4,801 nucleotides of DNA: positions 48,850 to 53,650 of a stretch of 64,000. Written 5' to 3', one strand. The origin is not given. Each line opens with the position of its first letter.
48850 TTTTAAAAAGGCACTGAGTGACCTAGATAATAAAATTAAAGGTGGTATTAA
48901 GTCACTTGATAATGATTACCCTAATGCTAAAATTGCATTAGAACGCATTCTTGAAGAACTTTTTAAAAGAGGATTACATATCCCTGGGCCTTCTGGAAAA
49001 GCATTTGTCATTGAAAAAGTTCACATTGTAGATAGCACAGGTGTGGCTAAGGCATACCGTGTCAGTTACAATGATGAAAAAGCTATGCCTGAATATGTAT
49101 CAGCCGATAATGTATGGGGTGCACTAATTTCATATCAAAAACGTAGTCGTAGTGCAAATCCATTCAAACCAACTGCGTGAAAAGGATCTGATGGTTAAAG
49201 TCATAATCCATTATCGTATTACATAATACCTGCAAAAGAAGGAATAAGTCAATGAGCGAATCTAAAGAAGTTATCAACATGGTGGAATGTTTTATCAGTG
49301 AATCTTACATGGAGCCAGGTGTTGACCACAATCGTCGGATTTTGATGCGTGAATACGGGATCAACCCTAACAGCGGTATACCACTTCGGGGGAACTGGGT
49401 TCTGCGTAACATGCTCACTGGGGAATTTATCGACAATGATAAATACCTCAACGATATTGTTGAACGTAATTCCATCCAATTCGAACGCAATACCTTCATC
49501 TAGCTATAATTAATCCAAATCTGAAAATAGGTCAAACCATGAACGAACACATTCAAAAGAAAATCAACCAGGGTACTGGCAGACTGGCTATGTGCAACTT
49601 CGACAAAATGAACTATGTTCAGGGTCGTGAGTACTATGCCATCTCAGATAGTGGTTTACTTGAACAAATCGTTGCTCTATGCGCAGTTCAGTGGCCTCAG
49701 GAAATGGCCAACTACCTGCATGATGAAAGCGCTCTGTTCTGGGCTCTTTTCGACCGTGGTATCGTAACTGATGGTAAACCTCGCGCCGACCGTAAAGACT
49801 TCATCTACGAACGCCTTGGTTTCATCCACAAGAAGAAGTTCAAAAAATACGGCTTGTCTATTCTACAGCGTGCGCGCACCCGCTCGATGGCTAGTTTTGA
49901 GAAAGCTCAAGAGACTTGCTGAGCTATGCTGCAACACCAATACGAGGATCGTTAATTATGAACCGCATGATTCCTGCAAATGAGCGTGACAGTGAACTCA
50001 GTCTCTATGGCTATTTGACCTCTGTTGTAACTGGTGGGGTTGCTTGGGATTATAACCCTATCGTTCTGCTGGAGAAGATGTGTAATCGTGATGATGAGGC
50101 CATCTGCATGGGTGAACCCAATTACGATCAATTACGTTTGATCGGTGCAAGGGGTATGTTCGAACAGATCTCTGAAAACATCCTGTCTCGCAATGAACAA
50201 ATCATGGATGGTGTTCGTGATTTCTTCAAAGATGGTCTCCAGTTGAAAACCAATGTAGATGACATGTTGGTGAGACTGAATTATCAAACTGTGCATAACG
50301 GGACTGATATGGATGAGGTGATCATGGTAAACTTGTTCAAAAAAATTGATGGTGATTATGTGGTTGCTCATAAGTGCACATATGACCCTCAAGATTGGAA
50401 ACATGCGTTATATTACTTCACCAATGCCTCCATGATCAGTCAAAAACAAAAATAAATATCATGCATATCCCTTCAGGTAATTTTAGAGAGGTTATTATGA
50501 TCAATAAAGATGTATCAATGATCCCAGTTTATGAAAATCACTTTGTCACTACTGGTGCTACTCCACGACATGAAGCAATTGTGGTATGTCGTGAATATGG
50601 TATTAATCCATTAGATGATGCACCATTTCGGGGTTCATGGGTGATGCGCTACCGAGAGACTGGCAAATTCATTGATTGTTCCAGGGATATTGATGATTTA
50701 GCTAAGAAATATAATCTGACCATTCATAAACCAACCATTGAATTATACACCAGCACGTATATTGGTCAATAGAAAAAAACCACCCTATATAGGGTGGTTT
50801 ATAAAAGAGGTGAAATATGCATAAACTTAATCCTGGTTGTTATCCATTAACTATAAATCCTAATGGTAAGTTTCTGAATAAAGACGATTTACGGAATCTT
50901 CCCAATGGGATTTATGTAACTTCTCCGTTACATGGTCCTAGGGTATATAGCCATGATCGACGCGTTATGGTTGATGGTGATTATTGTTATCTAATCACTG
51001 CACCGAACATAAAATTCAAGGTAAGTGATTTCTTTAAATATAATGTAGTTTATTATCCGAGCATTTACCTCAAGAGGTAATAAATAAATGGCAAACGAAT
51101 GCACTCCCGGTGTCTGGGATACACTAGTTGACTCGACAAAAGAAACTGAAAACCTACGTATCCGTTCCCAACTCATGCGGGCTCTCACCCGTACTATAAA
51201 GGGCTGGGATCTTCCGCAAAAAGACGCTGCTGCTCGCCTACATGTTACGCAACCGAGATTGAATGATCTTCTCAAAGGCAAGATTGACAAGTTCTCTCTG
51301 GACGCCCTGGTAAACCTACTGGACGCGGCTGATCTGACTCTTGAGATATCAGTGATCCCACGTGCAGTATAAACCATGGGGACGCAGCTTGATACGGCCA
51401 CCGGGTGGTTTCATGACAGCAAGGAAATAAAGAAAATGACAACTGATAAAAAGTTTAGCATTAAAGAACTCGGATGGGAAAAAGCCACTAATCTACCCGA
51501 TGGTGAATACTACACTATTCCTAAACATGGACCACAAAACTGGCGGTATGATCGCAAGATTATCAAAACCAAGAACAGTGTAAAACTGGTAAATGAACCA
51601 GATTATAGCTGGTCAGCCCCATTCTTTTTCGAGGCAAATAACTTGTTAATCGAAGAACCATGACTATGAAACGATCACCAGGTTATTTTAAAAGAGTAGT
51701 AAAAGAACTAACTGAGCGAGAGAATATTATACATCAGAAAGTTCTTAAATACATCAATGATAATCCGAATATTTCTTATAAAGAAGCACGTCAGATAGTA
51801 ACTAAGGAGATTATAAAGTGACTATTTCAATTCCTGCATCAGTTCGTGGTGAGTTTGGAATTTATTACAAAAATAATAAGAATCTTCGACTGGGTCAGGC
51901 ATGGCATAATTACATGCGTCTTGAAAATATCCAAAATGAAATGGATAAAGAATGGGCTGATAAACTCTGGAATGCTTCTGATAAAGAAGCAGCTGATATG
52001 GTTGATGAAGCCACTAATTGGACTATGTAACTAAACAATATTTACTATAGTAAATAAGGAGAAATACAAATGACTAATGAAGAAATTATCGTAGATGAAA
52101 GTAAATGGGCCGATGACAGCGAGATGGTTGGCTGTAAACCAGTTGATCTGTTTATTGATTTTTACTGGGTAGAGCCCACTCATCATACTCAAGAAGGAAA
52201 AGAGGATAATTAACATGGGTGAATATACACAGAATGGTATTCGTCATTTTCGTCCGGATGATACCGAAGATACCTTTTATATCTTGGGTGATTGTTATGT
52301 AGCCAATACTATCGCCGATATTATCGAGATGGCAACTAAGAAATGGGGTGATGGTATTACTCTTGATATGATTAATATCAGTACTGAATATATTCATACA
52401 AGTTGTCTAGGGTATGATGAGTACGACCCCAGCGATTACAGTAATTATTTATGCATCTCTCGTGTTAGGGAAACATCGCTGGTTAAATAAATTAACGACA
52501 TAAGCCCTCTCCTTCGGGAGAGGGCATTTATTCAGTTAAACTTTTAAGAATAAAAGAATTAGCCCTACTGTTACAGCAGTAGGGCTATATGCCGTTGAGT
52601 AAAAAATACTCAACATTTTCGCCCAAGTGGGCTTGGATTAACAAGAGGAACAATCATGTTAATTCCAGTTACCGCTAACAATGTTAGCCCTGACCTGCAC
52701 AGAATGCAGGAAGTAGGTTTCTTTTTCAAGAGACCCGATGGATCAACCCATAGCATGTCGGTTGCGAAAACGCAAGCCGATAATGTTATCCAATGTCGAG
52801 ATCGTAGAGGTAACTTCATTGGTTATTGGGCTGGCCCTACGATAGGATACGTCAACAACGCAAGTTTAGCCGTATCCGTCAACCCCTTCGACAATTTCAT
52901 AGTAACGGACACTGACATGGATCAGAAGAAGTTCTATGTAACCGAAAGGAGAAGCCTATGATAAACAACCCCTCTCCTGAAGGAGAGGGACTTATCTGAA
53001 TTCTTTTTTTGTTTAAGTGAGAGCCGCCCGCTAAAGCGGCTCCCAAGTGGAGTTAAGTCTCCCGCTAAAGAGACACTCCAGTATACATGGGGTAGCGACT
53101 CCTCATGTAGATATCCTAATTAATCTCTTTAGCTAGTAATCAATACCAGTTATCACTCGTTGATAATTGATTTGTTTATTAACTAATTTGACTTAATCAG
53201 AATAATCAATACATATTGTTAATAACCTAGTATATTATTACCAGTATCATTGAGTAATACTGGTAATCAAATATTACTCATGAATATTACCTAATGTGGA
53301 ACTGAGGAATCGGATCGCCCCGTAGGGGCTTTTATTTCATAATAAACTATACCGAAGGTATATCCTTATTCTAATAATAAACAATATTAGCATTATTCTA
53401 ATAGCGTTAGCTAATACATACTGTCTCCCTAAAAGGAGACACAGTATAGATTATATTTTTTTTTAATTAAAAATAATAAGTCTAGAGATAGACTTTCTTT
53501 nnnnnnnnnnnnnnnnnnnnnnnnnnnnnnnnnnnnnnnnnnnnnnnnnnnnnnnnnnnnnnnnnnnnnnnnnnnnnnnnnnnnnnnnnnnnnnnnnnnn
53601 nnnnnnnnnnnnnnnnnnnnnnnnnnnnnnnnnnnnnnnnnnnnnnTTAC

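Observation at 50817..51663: Host-like XRE/HigA-type HTH 'antitoxin' gene sandwiched between two paralogous small genes: orphan antitoxin / anti-abortive-infection candidate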

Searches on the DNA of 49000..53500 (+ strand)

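Call 4: search_dna_similar(query=window:49000-53500:+, collection=phages, mode=near, max_rows=25)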
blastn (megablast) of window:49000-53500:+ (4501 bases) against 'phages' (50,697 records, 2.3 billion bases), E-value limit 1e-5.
Records with a match: 49; places in all: 61; records where one place covers at least 80% of the query: 43.
Best place of each record, by identity: >=99% 31; 95-99% 18.
By first word of the organism name: Pseudomonas 49.
By host as written in the record: Pseudomonas aeruginosa 25; - 6; Pseudomonas aeruginosa PAO1 5; Pseudomonas aeruginosa ATCC 10145 2; Pseudomonas sp. 2; Pseudomonas aeruginosa 147 2; Pseudomonas aeruginosa (clinical isolates) 1; Pseudomonas aeruginosa N1803-4At 1; and 5 more.
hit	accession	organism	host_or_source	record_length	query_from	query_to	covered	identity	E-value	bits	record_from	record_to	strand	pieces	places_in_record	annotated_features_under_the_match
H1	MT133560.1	Pseudomonas phage fnug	Pseudomonas aeruginosa PAO1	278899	1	4501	100%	99.6%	0e+0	8209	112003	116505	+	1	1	hypothetical protein (x13)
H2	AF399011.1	Pseudomonas phage phiKZ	-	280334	1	4501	100%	99.5%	0e+0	8196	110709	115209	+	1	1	PHIKZ111 | PHIKZ110 | PHIKZ115 | PHIKZ114 | PHIKZ112 | and 9 other names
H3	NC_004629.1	Pseudomonas phage phiKZ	-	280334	1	4501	100%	99.5%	0e+0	8196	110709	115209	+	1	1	PHIKZ111 | PHIKZ110 | PHIKZ115 | HTH DNA binding protein | PHIKZ112 | and 9 other names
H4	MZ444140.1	Pseudomonas phage PA7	Pseudomonas aeruginosa Y12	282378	1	4501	100%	99.5%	0e+0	8179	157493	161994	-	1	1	hypothetical protein (x12) | XRE family transcriptional regulator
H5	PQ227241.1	Pseudomonas phage vB_PaeM_HUST_1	Pseudomonas aeruginosa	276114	1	4501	100%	99.5%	0e+0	8179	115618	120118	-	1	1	hypothetical protein (x11) | XRE family transcriptional regulator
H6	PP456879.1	Pseudomonas phage vB_Pae10145-KEN51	Pseudomonas aeruginosa ATCC 10145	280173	1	4501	100%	99.4%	0e+0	8176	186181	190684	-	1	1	hypothetical protein (x14) | HTH DNA binding protein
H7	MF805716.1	Pseudomonas phage SL2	Pseudomonas aeruginosa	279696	1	4501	100%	99.4%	0e+0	8174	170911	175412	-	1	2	hypothetical protein (x13)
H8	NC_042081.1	Pseudomonas phage SL2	Pseudomonas aeruginosa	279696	1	4501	100%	99.4%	0e+0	8174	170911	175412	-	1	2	hypothetical protein (x12) | HTH DNA binding protein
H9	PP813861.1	Pseudomonas phage vB_PaeM_FBPa36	Pseudomonas sp.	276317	1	4501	100%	99.4%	0e+0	8170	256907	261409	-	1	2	hypothetical protein (x12) | DNA-binding protein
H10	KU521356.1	Pseudomonas phage KTN4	Pseudomonas aeruginosa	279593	1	4501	100%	99.4%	0e+0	8168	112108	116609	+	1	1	hypothetical protein (x13)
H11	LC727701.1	Pseudomonas phage sp. NK1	Pseudomonas aeruginosa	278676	1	4501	100%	99.4%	0e+0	8163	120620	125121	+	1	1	hypothetical protein (x12) | transcriptional regulator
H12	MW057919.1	Pseudomonas phage vB_PaeM_kmuB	Pseudomonas aeruginosa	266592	1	4501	100%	99.3%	0e+0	8146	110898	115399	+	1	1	hypothetical protein (x13)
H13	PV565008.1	Pseudomonas phage vB_PaePA10145phi1_MKR2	Pseudomonas aeruginosa (clinical ...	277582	1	4501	100%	99.3%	0e+0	8146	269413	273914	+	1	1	hypothetical protein (x14) | HTH DNA binding protein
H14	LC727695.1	Pseudomonas phage sp. Brmt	Pseudomonas aeruginosa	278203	1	4501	100%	99.2%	0e+0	8124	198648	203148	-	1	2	hypothetical protein (x12) | transcriptional regulator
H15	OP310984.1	Pseudomonas phage Koomba boorn-mokiny kep-wari Wadjak 2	Pseudomonas aeruginosa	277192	1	4501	100%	99.2%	0e+0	8124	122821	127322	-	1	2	hypothetical protein (x11) | HTH DNA binding protein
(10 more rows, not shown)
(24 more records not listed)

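Call 6: get_annotated_region(hit=H3, flank=3000)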
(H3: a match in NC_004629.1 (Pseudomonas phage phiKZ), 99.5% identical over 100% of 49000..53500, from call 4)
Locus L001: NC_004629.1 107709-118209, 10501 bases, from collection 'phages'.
description: Pseudomonas phage phiKZ, complete genome.
organism: Pseudomonas phage phiKZ (NCBI taxid 2905945)
taxonomy: Viruses; Duplodnaviria; Heunggongvirae; Uroviricota; Caudoviricetes; Phikzvirus; Phikzvirus phiKZ
host: -; source: -; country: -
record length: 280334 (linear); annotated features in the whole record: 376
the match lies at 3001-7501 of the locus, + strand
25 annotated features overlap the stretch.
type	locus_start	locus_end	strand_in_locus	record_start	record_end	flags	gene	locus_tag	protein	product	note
CDS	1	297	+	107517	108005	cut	-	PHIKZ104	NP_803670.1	macro domain-containing protein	-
CDS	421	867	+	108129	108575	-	-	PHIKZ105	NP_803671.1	PHIKZ105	-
CDS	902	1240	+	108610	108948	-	-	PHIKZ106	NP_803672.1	PHIKZ106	-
CDS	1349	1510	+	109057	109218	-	-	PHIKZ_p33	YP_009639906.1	PHIKZ106.1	-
CDS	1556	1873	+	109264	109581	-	-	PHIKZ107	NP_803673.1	PHIKZ107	-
CDS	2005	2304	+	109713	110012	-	-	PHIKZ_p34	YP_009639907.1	PHIKZ107.1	-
CDS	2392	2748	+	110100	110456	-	-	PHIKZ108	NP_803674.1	PHIKZ108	-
CDS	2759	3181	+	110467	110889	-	-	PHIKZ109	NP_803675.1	PHIKZ109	-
CDS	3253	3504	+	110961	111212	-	-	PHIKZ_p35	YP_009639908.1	PHIKZ109.1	-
CDS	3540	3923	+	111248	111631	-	-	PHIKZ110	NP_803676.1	PHIKZ110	-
CDS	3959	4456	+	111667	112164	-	-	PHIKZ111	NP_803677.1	PHIKZ111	-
CDS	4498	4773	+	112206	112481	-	-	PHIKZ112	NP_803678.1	PHIKZ112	-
CDS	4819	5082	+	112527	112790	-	-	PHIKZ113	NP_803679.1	PHIKZ113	-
CDS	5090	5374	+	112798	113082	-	-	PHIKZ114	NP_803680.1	HTH DNA binding protein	-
CDS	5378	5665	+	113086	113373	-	-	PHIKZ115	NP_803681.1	PHIKZ115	-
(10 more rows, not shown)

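Call 7: get_annotated_region(hit=H6, flank=500)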
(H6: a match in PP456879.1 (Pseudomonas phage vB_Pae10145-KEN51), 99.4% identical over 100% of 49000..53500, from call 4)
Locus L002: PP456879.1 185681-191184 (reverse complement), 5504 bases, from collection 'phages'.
description: Pseudomonas phage vB_Pae10145-KEN51, complete genome.
organism: Pseudomonas phage vB_Pae10145-KEN51 (NCBI taxid 3117455)
taxonomy: Viruses; Duplodnaviria; Heunggongvirae; Uroviricota; Caudoviricetes; Phikzvirus
host: Pseudomonas aeruginosa ATCC 10145; source: sewage; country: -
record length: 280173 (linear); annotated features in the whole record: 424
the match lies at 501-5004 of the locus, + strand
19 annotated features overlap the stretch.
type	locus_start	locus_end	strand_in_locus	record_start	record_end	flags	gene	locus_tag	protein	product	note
CDS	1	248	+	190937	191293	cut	-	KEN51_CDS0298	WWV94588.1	hypothetical protein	-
CDS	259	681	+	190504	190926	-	-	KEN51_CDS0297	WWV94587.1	hypothetical protein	-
CDS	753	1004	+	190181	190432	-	-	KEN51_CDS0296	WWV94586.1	hypothetical protein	-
CDS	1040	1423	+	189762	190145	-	-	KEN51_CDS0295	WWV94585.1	hypothetical protein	-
CDS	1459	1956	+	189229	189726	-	-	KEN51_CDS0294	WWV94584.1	hypothetical protein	-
CDS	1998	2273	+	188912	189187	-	-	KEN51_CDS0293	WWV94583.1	hypothetical protein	-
CDS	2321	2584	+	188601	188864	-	-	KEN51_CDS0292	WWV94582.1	hypothetical protein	-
CDS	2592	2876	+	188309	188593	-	-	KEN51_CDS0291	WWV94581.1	HTH DNA binding protein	-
CDS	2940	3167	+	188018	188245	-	-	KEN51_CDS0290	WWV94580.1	hypothetical protein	-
CDS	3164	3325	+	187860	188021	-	-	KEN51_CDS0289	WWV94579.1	hypothetical protein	-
CDS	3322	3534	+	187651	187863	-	-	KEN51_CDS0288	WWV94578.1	hypothetical protein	-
CDS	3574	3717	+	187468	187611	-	-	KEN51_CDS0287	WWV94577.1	hypothetical protein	-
CDS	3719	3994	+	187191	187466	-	-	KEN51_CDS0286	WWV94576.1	hypothetical protein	-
CDS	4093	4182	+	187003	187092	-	-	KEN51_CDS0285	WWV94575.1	hypothetical protein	-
CDS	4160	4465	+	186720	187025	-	-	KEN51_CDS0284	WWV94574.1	hypothetical protein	-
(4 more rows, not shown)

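Call 76: search_dna_similar(query=L017:4900-5800:+, collection=plasmids, mode=distant, max_rows=25)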
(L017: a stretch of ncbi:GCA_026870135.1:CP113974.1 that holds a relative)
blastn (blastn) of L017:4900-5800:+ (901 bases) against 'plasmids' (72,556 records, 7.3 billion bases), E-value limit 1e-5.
Records with a match: 12; places in all: 13; records where one place covers at least 80% of the query: 0.
Best place of each record, by identity: 60-80% 12.
By first word of the organism name: Pseudomonas 7; Methylocystis 2; Marinobacter 1; Agrobacterium 1; Methylobacterium 1.
By predicted mobility (MOB-suite, as given by PLSDB): non-mobilizable 9; conjugative 2; mobilizable 1.
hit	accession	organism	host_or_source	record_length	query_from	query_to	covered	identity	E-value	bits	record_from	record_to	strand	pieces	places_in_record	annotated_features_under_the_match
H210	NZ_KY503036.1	Pseudomonas fluorescens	-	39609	140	769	70%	68.4%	3e-63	250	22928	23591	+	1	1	type II toxin-antitoxin system RelE/ParE family toxin | XRE family transcriptional regulator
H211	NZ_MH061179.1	Pseudomonas fluorescens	-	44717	140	769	70%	68.4%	3e-63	250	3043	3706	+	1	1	type II toxin-antitoxin system RelE/ParE family toxin | XRE family transcriptional regulator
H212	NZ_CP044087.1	Pseudomonas luteola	Homo sapiens,clinical isolate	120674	182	795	68%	69.3%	7e-65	256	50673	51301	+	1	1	XRE family transcriptional regulator | type II toxin-antitoxin system RelE/ParE family toxin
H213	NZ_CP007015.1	Pseudomonas syringae CC1557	Snow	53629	186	752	63%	66.4%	1e-30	141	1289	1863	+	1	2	type II toxin-antitoxin system RelE/ParE family toxin | XRE family transcriptional regulator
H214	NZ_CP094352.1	Pseudomonas orientalis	-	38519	186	752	63%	66.4%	1e-30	141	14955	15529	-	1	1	type II toxin-antitoxin system RelE/ParE family toxin | XRE family transcriptional regulator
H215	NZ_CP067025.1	Pseudomonas syringae group genomosp. 3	Japanese radish,cell culture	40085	186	752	63%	66.4%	1e-30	141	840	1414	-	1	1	type II toxin-antitoxin system RelE/ParE family toxin | XRE family transcriptional regulator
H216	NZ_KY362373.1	Pseudomonas syringae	ornamental pear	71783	186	752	63%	66.4%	1e-30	141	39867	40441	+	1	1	type II toxin-antitoxin system RelE/ParE family toxin | XRE family transcriptional regulator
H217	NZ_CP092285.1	Marinobacter sp. M3C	-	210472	188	765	50%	67.5%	3e-13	149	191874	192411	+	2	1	type II toxin-antitoxin system RelE/ParE family toxin | XRE family transcriptional regulator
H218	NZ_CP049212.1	Agrobacterium rubi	Raspberry,cell culture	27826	209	402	22%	68.5%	1e-10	75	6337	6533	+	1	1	type II toxin-antitoxin system RelE/ParE family toxin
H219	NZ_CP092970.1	Methylocystis parvus OBBP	Bacterial Monoculture,Mud, soil or ...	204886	234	401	19%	69.6%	2e-8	69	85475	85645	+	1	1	type II toxin-antitoxin system RelE/ParE family toxin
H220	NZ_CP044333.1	Methylocystis parvus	-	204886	234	401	19%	69.6%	2e-8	69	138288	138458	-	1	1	type II toxin-antitoxin system RelE/ParE family toxin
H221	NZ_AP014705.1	Methylobacterium aquaticum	-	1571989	650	762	13%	71.7%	3e-6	61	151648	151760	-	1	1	none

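Call 96: search_dna_similar(query=window:50400-52100:+, collection=phages, mode=distant, max_rows=60, rows=spread)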
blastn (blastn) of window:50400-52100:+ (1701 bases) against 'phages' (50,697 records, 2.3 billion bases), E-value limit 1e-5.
Records with a match: 53; places in all: 53; records where one place covers at least 80% of the query: 43.
Best place of each record, by identity: >=99% 37; 95-99% 3; 90-95% 3; 80-90% 10.
By first word of the organism name: Pseudomonas 53.
By host as written in the record: Pseudomonas aeruginosa 27; Pseudomonas aeruginosa PAO1 5; - 4; Pseudomonas sp. 3; Pseudomonas aeruginosa ATCC 10145 2; Pseudomonas aeruginosa 147 2; Pseudomonas aeruginosa PA_GP-1 2; Pseudomonas aeruginosa MRSN 3705 1; and 7 more.
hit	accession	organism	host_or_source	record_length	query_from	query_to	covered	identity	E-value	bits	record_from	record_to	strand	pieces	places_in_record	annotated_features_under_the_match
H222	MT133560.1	Pseudomonas phage fnug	Pseudomonas aeruginosa PAO1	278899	1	1701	100%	99.9%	0e+0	3057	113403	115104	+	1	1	hypothetical protein (x8)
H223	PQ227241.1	Pseudomonas phage vB_PaeM_HUST_1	Pseudomonas aeruginosa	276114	1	1701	100%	99.8%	0e+0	3055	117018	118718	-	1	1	XRE family transcriptional regulator | hypothetical protein (x6)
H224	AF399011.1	Pseudomonas phage phiKZ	-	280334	1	1701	100%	99.8%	0e+0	3053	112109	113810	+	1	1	PHIKZ115 | PHIKZ114 | PHIKZ112 | PHIKZ113 | PHIKZ115.2 | and 3 other names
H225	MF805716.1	Pseudomonas phage SL2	Pseudomonas aeruginosa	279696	1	1701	100%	99.8%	0e+0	3053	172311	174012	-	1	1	hypothetical protein (x8)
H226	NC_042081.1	Pseudomonas phage SL2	Pseudomonas aeruginosa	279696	1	1701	100%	99.8%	0e+0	3053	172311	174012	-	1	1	HTH DNA binding protein | hypothetical protein (x7)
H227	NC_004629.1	Pseudomonas phage phiKZ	-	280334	1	1701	100%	99.8%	0e+0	3053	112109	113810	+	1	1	PHIKZ115 | HTH DNA binding protein | PHIKZ112 | PHIKZ113 | PHIKZ115.2 | and 3 other names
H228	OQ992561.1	Pseudomonas phage ANB1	Pseudomonas aeruginosa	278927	1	1701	100%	99.8%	0e+0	3053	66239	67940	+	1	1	hypothetical protein (x7) | DNA-binding protein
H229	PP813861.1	Pseudomonas phage vB_PaeM_FBPa36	Pseudomonas sp.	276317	1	1701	100%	99.8%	0e+0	3053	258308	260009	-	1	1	DNA-binding protein | hypothetical protein (x7)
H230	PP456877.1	Pseudomonas phage vB_Pae3705-KEN49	Pseudomonas aeruginosa MRSN 3705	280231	1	1701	100%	99.8%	0e+0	3050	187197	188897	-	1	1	HTH DNA binding protein | hypothetical protein (x7)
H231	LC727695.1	Pseudomonas phage sp. Brmt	Pseudomonas aeruginosa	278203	1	1701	100%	99.8%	0e+0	3048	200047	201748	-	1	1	transcriptional regulator | hypothetical protein (x7)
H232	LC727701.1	Pseudomonas phage sp. NK1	Pseudomonas aeruginosa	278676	1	1701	100%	99.8%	0e+0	3048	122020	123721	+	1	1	transcriptional regulator | hypothetical protein (x7)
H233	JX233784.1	Pseudomonas phage PA7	Pseudomonas aeruginosa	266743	1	1701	100%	99.7%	0e+0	3044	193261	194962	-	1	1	hypothetical protein (x7)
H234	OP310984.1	Pseudomonas phage Koomba boorn-mokiny kep-wari Wadjak 2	Pseudomonas aeruginosa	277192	1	1701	100%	99.7%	0e+0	3044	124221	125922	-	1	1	HTH DNA binding protein | hypothetical protein (x6)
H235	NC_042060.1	Pseudomonas phage PA7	Pseudomonas aeruginosa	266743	1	1701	100%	99.7%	0e+0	3044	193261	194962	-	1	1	hypothetical protein (x7)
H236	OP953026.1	Pseudomonas phage pPA-N1803-4At.2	Pseudomonas aeruginosa N1803-4At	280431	1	1701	100%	99.7%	0e+0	3042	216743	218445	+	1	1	DNA-binding protein | hypothetical protein (x7)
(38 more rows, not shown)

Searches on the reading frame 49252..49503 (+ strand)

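Call 5: search_protein_families(library=pfam, proteins=[window:49252-49503:+], max_evalue=1)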
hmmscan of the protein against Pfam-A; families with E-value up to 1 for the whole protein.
window:49252-49503:+ (83 aa): 0 families

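Call 10: search_protein_families(library=phrogs, proteins=[window:49252-49503:+], max_evalue=0.1)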
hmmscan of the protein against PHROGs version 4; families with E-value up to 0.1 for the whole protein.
window:49252-49503:+ (83 aa): 2 families
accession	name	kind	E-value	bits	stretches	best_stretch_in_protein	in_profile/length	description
phrog_23667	-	unknown function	4.3e-41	142.1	1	1-80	240-317/317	-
phrog_26012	-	unknown function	3.1e-10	41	1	25-80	24-79/91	-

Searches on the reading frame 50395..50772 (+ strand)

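Call 5: search_protein_families(library=pfam, proteins=[window:50395-50772:+], max_evalue=1)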
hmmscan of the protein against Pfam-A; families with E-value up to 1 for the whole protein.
window:50395-50772:+ (125 aa): 1 family
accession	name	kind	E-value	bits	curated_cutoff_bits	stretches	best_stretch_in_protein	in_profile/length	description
PF25391.1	WD40_Gbeta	-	0.014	14.9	150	1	60-111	77-129/340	G protein beta WD-40 repeat protein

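Call 10: search_protein_families(library=phrogs, proteins=[window:50395-50772:+], max_evalue=0.1)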
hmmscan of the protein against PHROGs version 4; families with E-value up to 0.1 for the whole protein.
window:50395-50772:+ (125 aa): 2 families
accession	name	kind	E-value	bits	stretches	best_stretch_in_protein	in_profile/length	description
phrog_26012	-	unknown function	5.8e-65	216.4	1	35-125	1-91/91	-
phrog_23667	-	unknown function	2.3e-14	54.2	1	38-111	245-315/317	-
